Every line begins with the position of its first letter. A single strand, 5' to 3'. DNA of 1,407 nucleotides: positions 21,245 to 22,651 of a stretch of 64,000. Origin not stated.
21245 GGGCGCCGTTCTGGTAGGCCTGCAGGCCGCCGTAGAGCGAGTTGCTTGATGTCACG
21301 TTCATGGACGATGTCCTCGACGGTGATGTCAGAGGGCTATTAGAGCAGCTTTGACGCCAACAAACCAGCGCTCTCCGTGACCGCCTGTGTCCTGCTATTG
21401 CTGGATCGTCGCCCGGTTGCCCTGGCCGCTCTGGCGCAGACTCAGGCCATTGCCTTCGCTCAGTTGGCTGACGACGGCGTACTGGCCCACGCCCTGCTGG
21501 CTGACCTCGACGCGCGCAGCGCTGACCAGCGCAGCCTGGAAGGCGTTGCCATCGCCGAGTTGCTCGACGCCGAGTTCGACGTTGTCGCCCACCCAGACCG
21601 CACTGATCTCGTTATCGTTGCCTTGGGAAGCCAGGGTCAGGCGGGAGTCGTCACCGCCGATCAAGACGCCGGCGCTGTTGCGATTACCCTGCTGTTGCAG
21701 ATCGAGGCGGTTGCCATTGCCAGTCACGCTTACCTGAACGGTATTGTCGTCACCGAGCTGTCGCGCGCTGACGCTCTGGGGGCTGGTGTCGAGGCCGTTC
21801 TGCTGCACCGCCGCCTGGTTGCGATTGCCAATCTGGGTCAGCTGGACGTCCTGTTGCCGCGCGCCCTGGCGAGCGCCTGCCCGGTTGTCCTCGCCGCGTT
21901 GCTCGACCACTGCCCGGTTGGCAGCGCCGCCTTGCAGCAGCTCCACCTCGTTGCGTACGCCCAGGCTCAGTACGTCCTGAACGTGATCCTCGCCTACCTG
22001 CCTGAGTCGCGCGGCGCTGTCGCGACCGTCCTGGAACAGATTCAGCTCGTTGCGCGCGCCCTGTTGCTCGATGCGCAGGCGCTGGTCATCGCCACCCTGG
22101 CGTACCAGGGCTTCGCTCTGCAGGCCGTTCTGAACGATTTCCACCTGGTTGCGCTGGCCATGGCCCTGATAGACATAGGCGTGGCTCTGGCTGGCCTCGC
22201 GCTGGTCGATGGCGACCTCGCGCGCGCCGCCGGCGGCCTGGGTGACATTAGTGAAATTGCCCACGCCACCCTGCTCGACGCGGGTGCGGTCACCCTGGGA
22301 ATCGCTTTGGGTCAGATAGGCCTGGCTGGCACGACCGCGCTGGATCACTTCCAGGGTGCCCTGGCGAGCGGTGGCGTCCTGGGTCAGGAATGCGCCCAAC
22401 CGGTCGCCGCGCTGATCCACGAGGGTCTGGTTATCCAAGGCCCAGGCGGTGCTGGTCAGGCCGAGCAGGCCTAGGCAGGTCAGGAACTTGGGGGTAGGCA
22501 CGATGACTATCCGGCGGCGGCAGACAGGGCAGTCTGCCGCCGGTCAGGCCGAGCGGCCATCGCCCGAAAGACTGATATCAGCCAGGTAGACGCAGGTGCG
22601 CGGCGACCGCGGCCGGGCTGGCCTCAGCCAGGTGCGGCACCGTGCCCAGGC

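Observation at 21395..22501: Orphan giant curlin-repeat protein (368 aa, >20 repeat units) with no curli secretion or assembly genes nearby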

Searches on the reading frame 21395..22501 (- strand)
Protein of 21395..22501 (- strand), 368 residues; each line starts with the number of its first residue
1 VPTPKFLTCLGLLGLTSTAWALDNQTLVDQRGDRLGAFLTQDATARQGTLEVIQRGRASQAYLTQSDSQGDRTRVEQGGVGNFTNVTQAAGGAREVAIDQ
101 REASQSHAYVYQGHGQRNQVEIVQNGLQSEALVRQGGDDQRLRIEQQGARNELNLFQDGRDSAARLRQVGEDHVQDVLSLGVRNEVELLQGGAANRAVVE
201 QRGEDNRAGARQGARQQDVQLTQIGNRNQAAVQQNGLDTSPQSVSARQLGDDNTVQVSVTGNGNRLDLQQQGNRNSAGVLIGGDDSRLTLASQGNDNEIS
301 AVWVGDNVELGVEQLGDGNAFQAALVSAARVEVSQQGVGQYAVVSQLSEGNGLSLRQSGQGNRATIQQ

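Call 3: search_protein_families(library=pfam, proteins=[window:21395-22501:-], max_evalue=1)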
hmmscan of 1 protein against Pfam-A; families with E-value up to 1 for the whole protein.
window:21395-22501:- (368 aa): 1 family
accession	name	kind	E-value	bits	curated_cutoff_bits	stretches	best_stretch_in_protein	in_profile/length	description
PF07012.17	Curlin_rpt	-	9e-21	74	20.7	6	183-212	3-32/34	Curlin associated repeat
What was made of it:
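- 21395..22501 (-): c1: curlin-repeat protein gene, 368 aa, GTG start. Residues 24-368 form 31 strand motifs, i.e. 15.5 curlin repeats. Pfam Curlin_rpt 74 bits (call 3).
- On Curlin (CsgA/CsgB) family, Pfam PF07012: 74 bits against a cut-off of 20.7, E 9e-21, 6 stretches (call 3).
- Closest known: Fap functional amyloid of Pseudomonas. Different: Fap is an unrelated sequence family with its own fapA-F operon. c1 matches Curlin_rpt only (call 3).
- Checked: Pfam Curlin_rpt scores E 9e-21, 74 bits against a cut-off of 20.7 (call 3).
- Pfam Curlin_rpt scores 74 bits against a cut-off of 20.7 (call 3).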

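Call 4: search_protein_families(library=ncbifam, proteins=[window:21395-22501:-], max_evalue=1)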
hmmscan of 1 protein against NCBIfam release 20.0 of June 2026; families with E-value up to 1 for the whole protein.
window:21395-22501:- (368 aa): 2 families
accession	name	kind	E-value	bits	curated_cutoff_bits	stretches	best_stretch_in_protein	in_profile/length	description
NF007470.1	PRK10051.1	equivalog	2.2e-30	105.6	160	5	103-201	50-149/150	curli major subunit CsgA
NF007506.1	PRK10101.1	equivalog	4.7e-21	75.1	165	4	122-216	38-132/151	curli minor subunit CsgB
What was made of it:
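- Checked: NCBIfam CsgA scores 105.6 bits and CsgB 75 bits, both below the equivalog cut-offs of 160 and 165 (call 4).
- CsgA and CsgB are the only NCBIfam hits (call 4). c1 scores below the CsgA and CsgB equivalog cut-offs (call 4).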

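Call 5: search_solved_structures(query=window:21395-22498:-, max_evalue=1, show_alignments=2)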
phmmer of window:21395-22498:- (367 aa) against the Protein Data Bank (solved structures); distinct sequences matched with E-value up to 1: 2.
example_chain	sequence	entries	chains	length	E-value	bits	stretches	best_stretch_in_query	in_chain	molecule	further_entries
8c50_A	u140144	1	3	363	1.8e-19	73.5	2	53-235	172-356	Curlin associated repeat-containing protein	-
8enq_A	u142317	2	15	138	0.00012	24.8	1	239-345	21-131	Major curlin subunit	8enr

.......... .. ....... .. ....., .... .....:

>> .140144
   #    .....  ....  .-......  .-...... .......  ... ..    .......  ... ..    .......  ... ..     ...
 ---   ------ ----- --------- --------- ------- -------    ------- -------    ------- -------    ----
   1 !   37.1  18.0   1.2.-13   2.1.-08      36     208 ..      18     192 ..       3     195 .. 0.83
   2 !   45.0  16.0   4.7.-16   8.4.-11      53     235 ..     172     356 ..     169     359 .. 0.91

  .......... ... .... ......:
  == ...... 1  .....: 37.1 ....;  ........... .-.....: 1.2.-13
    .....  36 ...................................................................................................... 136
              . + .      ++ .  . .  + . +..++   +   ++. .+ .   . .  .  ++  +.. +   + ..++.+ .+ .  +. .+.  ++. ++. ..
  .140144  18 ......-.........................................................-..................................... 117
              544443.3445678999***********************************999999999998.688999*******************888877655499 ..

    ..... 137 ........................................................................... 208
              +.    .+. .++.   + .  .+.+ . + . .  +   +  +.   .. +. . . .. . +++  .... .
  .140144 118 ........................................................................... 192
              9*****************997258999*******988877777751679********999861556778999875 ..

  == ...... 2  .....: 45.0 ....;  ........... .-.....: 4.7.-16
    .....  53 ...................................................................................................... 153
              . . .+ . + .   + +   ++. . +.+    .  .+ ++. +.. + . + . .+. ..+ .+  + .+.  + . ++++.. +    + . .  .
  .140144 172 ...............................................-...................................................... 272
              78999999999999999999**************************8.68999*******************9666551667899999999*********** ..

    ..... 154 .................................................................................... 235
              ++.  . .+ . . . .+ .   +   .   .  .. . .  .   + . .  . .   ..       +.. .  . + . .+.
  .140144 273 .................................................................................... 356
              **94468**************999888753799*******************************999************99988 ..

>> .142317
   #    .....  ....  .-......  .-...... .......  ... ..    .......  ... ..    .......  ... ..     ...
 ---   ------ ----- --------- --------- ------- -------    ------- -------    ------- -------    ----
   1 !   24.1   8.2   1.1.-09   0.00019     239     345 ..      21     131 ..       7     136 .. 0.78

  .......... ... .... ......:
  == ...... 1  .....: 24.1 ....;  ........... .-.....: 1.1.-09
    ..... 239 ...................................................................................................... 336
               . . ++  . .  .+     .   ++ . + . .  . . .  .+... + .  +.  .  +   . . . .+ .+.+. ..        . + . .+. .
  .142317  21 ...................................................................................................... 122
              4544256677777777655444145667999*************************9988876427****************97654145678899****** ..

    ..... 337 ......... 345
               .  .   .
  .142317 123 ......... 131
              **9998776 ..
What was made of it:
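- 21395..22501 (-): PDB 8c50 E 1.8e-19 (call 5).
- On Curlin (CsgA/CsgB) family, Pfam PF07012: Sequence homology to the solved 8c50 (call 5).
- phmmer against the PDB gives 8c50 (Pontibacter curli subunit R15.5) at E 1.8e-19 and E. coli CsgA 8enq at E 1e-4 (call 5).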

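Call 6: find_encoding_contigs(protein=window:21395-22501:-, flank=10000, max_places=8)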
Protein window:21395-22501:- (368 aa): 1 contig read that carries it; 1 place shown.
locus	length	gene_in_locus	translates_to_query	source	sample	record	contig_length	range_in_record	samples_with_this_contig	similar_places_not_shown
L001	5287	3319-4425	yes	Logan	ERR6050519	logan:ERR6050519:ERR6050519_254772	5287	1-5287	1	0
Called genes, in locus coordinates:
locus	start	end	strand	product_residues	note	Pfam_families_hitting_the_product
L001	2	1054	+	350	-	?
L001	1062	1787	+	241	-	PF00561:Abhydrolase_1, PF12697:Abhydrolase_6, PF12146:Hydrolase_4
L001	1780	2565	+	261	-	PF01209:Ubie_methyltran, PF13489:Methyltransf_23, PF08241:Methyltransf_11, PF08242:Methyltransf_12, PF13649:Methyltransf_25, PF13847:Methyltransf_31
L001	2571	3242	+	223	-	PF01656:CbiA, PF13500:AAA_26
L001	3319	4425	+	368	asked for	PF07012:Curlin_rpt (faint)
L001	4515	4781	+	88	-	-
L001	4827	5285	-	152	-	?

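Call 10: find_homologous_proteins(query=window:21395-22501:-, max_evalue=0.001)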
Query window:21395-22501:- (368 aa): 8 proteins with E <= 0.001 among 8000 candidates.
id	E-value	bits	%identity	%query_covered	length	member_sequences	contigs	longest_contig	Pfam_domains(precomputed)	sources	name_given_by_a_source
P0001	3.4e-223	758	100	100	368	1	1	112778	PF07012.18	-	-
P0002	7.5e-178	609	79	100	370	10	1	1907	PF07012.18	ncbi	-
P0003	1.2e-166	572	77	100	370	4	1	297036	PF07012.18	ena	-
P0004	3.2e-163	561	77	100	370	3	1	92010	PF07012.18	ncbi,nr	ncbi:curlin [Pseudomonas oryzihabitans]|nr:curlin [Pseudomonas psychrotolerans]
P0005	4.4e-143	495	77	86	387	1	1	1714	PF07012.18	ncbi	-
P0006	7.9e-115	402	81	65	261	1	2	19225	PF07012.18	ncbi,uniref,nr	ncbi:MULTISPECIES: hypothetical protein [unclassified Pseudomonas]|uniref:hypothetical protein n=1 T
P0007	1.2e-101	358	57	73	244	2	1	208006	PF07012.18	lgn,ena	-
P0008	6.7e-4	37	26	97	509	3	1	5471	PF07012.18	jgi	jgi:hypothetical protein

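Call 21: find_encoding_contigs(protein=P0003, flank=10000, max_places=3)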
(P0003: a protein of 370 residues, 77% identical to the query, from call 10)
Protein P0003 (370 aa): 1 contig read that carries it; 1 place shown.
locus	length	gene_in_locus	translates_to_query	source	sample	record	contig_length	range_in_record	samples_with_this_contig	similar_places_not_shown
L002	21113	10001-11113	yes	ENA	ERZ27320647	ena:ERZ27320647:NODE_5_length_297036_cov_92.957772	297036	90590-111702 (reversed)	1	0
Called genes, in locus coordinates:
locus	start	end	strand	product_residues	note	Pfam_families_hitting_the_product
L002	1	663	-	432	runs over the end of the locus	PF00070:Pyr_redox (faint), PF00890:FAD_binding_2 (faint), PF01266:DAO, PF07992:Pyr_redox_2 (faint), PF13450:NAD_binding_8 (weak)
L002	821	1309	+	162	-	PF13404:HTH_AsnC-type, PF13412:HTH_24, PF01047:MarR (weak), PF01037:AsnC_trans_reg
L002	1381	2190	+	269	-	PF08241:Methyltransf_11, PF08242:Methyltransf_12, PF13649:Methyltransf_25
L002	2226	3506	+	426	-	PF07992:Pyr_redox_2 (faint), PF01494:FAD_binding_3 (weak), PF01266:DAO, PF12831:FAD_oxidored (weak), PF13450:NAD_binding_8 (weak)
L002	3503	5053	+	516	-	PF13091:PLDc_2, PF00614:PLDc (weak)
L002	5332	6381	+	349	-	PF04055:Radical_SAM, PF06968:BATS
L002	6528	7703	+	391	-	PF00155:Aminotran_1_2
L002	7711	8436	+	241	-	PF00561:Abhydrolase_1, PF12697:Abhydrolase_6, PF12146:Hydrolase_4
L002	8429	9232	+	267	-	PF01209:Ubie_methyltran, PF13489:Methyltransf_23, PF08241:Methyltransf_11, PF08242:Methyltransf_12, PF13649:Methyltransf_25, PF13847:Methyltransf_31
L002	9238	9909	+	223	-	PF01656:CbiA, PF13500:AAA_26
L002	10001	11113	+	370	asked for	PF07012:Curlin_rpt (faint)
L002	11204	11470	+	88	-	-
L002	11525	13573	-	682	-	PF00015:MCPsignal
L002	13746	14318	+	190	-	PF00156:Pribosyltran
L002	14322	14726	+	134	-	PF03692:CxxCxxCC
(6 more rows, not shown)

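Call 22: find_encoding_contigs(protein=P0007, flank=10000, max_places=3)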
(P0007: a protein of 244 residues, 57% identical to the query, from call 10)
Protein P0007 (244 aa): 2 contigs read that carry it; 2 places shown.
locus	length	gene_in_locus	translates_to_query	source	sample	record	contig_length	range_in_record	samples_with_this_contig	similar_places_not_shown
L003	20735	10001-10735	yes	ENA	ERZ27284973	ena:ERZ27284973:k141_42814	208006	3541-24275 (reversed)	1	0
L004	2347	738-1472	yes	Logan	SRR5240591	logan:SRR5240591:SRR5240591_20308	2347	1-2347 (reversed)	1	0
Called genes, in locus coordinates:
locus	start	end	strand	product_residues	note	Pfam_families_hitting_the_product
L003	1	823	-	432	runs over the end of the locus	PF00070:Pyr_redox (faint), PF00890:FAD_binding_2 (faint), PF01266:DAO, PF01494:FAD_binding_3 (faint), PF07992:Pyr_redox_2 (faint), PF13450:NAD_binding_8 (weak)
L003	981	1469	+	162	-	PF13404:HTH_AsnC-type, PF13412:HTH_24, PF01047:MarR (weak), PF01037:AsnC_trans_reg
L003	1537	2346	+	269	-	PF13847:Methyltransf_31 (weak), PF08241:Methyltransf_11, PF08242:Methyltransf_12, PF13649:Methyltransf_25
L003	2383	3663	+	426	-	PF01946:Thi4 (faint), PF07992:Pyr_redox_2 (faint), PF01494:FAD_binding_3 (weak), PF01266:DAO, PF13450:NAD_binding_8 (weak)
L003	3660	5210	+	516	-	PF13091:PLDc_2, PF00614:PLDc (weak)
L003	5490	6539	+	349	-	PF04055:Radical_SAM, PF06968:BATS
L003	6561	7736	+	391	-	PF00155:Aminotran_1_2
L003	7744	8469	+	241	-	PF00561:Abhydrolase_1, PF12697:Abhydrolase_6, PF12146:Hydrolase_4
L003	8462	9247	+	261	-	PF01209:Ubie_methyltran, PF13489:Methyltransf_23, PF08241:Methyltransf_11, PF08242:Methyltransf_12, PF13649:Methyltransf_25, PF13847:Methyltransf_31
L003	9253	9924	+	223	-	PF01656:CbiA, PF13500:AAA_26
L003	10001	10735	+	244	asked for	PF07012:Curlin_rpt (faint)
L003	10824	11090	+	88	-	-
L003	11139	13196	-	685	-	PF00015:MCPsignal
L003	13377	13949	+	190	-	PF00156:Pribosyltran (weak)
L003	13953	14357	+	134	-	PF03692:CxxCxxCC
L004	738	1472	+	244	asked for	PF07012:Curlin_rpt (faint)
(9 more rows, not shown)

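Call 40: predict_structure(alignment_id=A1)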
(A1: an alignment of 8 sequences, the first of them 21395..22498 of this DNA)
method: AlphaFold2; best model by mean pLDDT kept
length: 367 residues; sequences in the alignment: 8
mean_pLDDT: 84.1   pTM: 0.79
mean pLDDT of the five models: 84.1, 81.6, 80.3, 78.0, 75.6
residues with pLDDT >= 90: 161; 70-90: 160; 50-70: 30; < 50: 16
segments of 3 or more residues with pLDDT < 50: 1-15
pLDDT, mean of each block of 10 residues (from residue 1): 28 47 74 80 69 84 72 85 81 84 89 85 91 90 91 92 90 90 90 85 93 77 95 77 93 92 92 95 90 95 86 94 86 93 80 88 88
secondary structure, 60 per line:
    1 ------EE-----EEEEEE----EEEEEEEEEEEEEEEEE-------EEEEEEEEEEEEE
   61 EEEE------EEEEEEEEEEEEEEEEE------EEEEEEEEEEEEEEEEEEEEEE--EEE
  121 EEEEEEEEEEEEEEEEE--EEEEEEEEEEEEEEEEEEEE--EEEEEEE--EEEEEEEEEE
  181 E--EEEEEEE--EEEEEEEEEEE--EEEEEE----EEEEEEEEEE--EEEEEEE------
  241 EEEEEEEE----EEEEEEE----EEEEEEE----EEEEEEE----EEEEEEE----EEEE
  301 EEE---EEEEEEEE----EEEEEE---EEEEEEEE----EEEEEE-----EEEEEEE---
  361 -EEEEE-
elements in order: E14-19 E24-40 E48-64 E71-87 E94-115 E118-137 E140-159 E162-168 E171-181 E184-190 E193-203 E206-211 E216-225 E228-234 E241-248 E253-259 E264-270 E275-281 E286-292 E297-303 E307-314 E319-324 E328-335 E340-345 E351-357 E362-366
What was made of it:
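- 22439..22501 (-): Signal peptide of c1, residues 1-21, with an AWA|LD cleavage motif. AF2 pLDDT is below 50 for residues 1-15 (call 40).
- On Curlin (CsgA/CsgB) family, Pfam PF07012: The full-length AF2 model is all-beta with ~11-residue periodicity, pLDDT 84 and pTM 0.79 (call 40).
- The full-length AF2 model has pLDDT 84 and pTM 0.79, with strands every ~11 residues (call 40).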

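Call 44: fold_search(model_id=the predicted structure, library=pdb)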
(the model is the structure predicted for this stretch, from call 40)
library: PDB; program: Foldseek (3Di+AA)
matches with E <= 10: 108; with E <= 0.001: 0
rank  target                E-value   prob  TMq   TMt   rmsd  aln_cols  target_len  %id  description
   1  4kh3                  1.2e-01  0.07  0.14  0.12  18.1       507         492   13  Structure of a bacterial self-associating protein (released 2014-01-15)
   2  3syj                  4.2e-01  0.07  0.18  0.12  15.3       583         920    9  Crystal structure of the Haemophilus influenzae Hap adhesin (released 2011-08-24)
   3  5z9t_A                6.3e-01  0.14  0.29  0.23  13.1       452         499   10  a new PL6 alginate lyase complex with trisaccharide (released 2019-03-27)
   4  3ak5_A                6.3e-01  0.04  0.16  0.08  18.8       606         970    8  Hemoglobin protease (Hbp) passenger missing domain-2 (released 2010-10-06)
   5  3rgz_A                6.7e-01  0.01  0.11  0.07  18.8       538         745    8  Structural insight into brassinosteroid perception by BRI1 (released 2011-06-15)
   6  4xqf                  7.8e-01  0.09  0.23  0.17  13.5       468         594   11  Tailspike protein mutant E372Q (delta D470/N471) of E. coli bacteriophage HK620 (released 2016-01-27)
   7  7koh_D                7.8e-01  0.06  0.21  0.16  18.5       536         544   13  Crystal structure of antigen 43 from Escherichia coli EDL933 (released 2022-03-09)
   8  6bea                  9.0e-01  0.09  0.25  0.23  15.3       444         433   10  Crystal structure of the autotransporter UpaB from E. coli strain CFT073 (released 2019-04-10)
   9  4xlc                  1.0e+00  0.08  0.25  0.18  14.5       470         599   10  Tailspike protein double mutant D339N/E372A of E. coli bacteriophage HK620 (released 2016-01-20)
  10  5zl5_B                1.1e+00  0.03  0.16  0.14  16.7       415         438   12  Crystal structure of DFA-IIIase mutant C387A from Arthrobacter chlorophenolicus A6 (released 2018-12-19)
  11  5zl5_C                1.1e+00  0.02  0.16  0.15  15.2       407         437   12  Crystal structure of DFA-IIIase mutant C387A from Arthrobacter chlorophenolicus A6 (released 2018-12-19)
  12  8r4c_A                1.2e+00  0.02  0.12  0.11  14.8       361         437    8  LRR domain of Roco protein from C. tepidum bound to the activating Nanobody NbRoco2 (released 2024-05-01)
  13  8r4b_A                1.2e+00  0.02  0.12  0.07  14.8       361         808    8  Roco protein from C. tepidum in the GTP state bound to the activating Nanobodies NbRoco1 and NbRoco2 (released 2024-05-01)
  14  8egr_A                1.3e+00  0.06  0.23  0.17  14.9       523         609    9  Upper tail structure of Staphylococcus phage Andhra (released 2022-12-14)
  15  5zla_B                1.3e+00  0.03  0.16  0.15  15.4       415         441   13  Crystal structure of mutant C387A of DFA-IIIase from Arthrobacter chlorophenolicus A6 in complex with DFA-III (released 2018-12-19)
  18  8c50_A                1.5e+00  0.11  0.26  0.27  15.4       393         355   15  Pontibacter korlensis curli subunit CsgA (released 2023-06-28)
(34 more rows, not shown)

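Call 56: find_related_loci(query=A3, collection=genome_contigs, flank=10000)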
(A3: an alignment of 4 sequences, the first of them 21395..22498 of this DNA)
Query A3 (367 aa) in genome_contigs; peptide patterns used: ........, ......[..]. (x = any residue, [..] = any of these).
99 stretches matched a pattern; 8 encode a relative of the query (tblastn E <= 1e-3); 8 distinct loci.
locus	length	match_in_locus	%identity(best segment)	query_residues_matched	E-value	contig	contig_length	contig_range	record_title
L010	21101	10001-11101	86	1-367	0e+0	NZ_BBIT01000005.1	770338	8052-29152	Pseudomonas oryzihabitans NBRC 102199, whole genome shotgun sequence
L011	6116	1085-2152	80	1-367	0e+0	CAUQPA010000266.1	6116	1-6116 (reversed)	MAG TPA_asm: uncultured Pseudomonas sp. isolate ERR9968761_bin.7_MetaWRAP_v1.3_MAG genome assembly, contig: ERZ21615836.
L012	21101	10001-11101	83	1-367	0e+0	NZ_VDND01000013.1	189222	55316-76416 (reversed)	Pseudomonas oryzihabitans strain DE0602 NODE_13_length_189222_cov_41.734229, whole genome shotgun sequence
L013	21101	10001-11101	83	1-367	0e+0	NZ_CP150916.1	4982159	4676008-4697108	Pseudomonas aestiva strain DGS32 chromosome, complete genome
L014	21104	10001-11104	80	2-367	8e-177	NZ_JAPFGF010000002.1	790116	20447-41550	Pseudomonas benzopyrenica strain BaP3 scaffold2, whole genome shotgun sequence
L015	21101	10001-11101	81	1-367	8e-177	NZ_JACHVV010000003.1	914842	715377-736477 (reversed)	Pseudomonas sp. AS2.8 Ga0372456_03, whole genome shotgun sequence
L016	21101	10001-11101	81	1-367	1e-177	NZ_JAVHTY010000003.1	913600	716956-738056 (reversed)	Pseudomonas sp. 102515 contig00003, whole genome shotgun sequence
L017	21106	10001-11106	82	1-367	5e-153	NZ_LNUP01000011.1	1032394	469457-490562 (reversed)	Pseudomonas sp. EpS/L25 strain EpSL25 Scaffold_2, whole genome shotgun sequence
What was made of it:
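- Tried and rejected: I used the single genome_contigs scan on c1 itself (call 56).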

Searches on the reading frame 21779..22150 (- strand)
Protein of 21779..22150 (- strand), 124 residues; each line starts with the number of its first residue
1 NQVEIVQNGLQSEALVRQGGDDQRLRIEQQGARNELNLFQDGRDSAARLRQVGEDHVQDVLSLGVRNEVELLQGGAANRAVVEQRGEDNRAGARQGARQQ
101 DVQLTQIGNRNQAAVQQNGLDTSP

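Call 77: predict_structure(alignment_id=A4)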
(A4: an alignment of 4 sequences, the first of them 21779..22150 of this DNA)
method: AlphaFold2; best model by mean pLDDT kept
length: 124 residues; sequences in the alignment: 4
mean_pLDDT: 89.9   pTM: 0.40
mean pLDDT of the five models: 89.9, 61.0, 60.7, 34.8, 32.0
residues with pLDDT >= 90: 96; 70-90: 22; 50-70: 4; < 50: 2
segments of 3 or more residues with pLDDT < 50: none
pLDDT, mean of each block of 10 residues (from residue 1): 85 91 94 93 92 93 92 92 95 94 94 78 49
secondary structure, 60 per line:
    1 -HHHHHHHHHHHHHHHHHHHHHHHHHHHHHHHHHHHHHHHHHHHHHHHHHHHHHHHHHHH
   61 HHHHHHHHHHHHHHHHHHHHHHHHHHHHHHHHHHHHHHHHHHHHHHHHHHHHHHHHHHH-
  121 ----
elements in order: H2-119
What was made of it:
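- On Curlin (CsgA/CsgB) family, Pfam PF07012: An AF2 run on a fragment gave a helix artefact (call 77).
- An AF2 run on a 124-residue fragment gave a single long helix, which I regard as an artefact (pTM 0.40, other models pLDDT 32-61; call 77).
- Tried and rejected: AF2 on residues 118-241 with a 4-sequence alignment gave a single long helix with pTM 0.40, which I rejected as an artefact (call 77).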
